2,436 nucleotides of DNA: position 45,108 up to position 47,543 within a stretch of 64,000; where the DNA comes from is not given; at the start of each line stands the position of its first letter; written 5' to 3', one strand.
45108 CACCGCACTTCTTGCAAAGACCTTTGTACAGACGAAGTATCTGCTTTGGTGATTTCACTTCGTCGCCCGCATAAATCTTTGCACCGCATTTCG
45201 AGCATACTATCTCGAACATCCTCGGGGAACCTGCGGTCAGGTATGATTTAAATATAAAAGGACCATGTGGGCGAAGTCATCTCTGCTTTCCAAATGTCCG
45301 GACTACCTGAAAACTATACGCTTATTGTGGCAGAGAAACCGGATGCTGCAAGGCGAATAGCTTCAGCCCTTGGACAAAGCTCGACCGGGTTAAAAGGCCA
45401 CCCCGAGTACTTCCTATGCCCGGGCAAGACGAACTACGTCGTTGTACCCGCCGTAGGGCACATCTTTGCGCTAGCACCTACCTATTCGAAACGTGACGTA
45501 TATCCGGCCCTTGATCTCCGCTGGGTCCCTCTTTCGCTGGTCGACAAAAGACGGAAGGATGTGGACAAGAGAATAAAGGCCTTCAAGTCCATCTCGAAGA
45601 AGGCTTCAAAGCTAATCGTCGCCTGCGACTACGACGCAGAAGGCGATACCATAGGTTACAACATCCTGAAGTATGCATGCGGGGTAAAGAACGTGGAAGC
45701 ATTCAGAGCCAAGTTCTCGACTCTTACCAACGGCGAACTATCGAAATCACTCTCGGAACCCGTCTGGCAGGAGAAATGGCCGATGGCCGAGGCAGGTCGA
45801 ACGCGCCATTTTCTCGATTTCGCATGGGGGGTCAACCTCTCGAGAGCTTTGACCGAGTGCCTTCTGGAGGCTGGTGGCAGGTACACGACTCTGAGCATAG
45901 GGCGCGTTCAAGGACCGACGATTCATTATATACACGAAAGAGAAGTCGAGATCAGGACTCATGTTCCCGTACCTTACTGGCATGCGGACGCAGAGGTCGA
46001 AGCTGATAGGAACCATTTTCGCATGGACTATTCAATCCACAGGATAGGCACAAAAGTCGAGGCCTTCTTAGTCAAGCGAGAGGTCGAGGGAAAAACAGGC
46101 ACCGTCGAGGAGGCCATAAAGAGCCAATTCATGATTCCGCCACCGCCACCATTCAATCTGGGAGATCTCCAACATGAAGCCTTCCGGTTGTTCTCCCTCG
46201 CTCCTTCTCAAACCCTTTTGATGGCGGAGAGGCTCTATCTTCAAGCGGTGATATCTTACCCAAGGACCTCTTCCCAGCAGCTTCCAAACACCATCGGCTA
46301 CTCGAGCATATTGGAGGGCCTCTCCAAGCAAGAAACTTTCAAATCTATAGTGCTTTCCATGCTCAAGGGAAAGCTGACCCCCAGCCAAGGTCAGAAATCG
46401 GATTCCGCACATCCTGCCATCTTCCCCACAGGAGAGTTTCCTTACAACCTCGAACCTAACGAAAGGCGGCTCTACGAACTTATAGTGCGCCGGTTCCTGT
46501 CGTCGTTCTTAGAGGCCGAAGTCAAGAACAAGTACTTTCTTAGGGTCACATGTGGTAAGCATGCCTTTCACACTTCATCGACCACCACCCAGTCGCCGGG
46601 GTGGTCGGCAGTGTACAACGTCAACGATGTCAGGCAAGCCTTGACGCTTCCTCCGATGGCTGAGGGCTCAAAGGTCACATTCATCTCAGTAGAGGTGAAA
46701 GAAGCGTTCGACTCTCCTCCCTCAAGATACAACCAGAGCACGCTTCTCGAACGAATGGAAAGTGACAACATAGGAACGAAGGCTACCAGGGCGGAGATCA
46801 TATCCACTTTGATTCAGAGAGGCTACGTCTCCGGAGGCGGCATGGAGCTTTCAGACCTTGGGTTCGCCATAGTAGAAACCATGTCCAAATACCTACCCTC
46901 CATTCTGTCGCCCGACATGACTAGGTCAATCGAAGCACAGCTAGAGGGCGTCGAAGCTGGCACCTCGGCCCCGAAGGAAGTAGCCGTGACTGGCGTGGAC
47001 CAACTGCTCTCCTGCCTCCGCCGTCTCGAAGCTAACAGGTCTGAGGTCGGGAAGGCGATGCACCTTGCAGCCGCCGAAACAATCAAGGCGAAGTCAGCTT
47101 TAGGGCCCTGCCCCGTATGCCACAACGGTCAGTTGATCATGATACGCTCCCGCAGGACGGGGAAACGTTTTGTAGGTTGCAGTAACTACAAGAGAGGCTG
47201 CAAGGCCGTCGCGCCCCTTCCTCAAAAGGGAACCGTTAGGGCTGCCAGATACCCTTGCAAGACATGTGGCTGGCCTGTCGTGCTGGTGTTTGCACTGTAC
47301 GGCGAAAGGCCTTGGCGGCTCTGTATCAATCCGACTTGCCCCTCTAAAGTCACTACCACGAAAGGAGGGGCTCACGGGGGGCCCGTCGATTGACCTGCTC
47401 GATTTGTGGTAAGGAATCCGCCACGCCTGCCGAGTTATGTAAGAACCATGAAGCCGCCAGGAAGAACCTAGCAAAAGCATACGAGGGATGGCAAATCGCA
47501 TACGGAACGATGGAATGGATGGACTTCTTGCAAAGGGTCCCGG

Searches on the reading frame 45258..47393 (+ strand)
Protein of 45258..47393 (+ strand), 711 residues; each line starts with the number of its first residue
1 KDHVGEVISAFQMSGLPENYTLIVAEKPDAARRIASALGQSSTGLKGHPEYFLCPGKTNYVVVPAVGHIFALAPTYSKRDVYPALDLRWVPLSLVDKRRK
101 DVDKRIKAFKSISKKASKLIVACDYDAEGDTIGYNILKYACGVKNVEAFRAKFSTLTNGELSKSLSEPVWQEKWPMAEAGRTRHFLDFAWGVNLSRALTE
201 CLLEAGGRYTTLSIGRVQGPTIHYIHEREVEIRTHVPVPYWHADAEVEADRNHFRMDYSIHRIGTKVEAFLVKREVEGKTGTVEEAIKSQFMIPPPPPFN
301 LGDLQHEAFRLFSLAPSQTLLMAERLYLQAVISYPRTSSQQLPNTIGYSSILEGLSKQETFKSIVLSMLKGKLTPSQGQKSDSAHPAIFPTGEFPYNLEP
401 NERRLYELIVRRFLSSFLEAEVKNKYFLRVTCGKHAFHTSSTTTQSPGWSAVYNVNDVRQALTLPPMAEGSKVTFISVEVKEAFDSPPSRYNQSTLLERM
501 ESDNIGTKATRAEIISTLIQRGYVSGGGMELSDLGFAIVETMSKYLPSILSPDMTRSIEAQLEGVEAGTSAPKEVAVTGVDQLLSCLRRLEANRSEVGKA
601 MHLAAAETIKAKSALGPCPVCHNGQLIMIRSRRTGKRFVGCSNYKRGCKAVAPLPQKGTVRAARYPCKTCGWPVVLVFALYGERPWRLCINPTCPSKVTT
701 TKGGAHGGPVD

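Call 68: search_protein_families(library=pfam, proteins=[window:45258-47393:+], max_evalue=0.00001)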
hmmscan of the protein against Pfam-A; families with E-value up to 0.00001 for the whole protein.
window:45258-47393:+ (711 aa): 2 families
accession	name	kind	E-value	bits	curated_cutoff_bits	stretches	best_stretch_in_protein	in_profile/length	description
PF01131.25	Topoisom_bac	-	6.8e-100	335.4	35.1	1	174-575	4-409/411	DNA topoisomerase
PF01751.28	Toprim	-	9.8e-16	58.2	23.1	1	21-155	1-95/96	Toprim domain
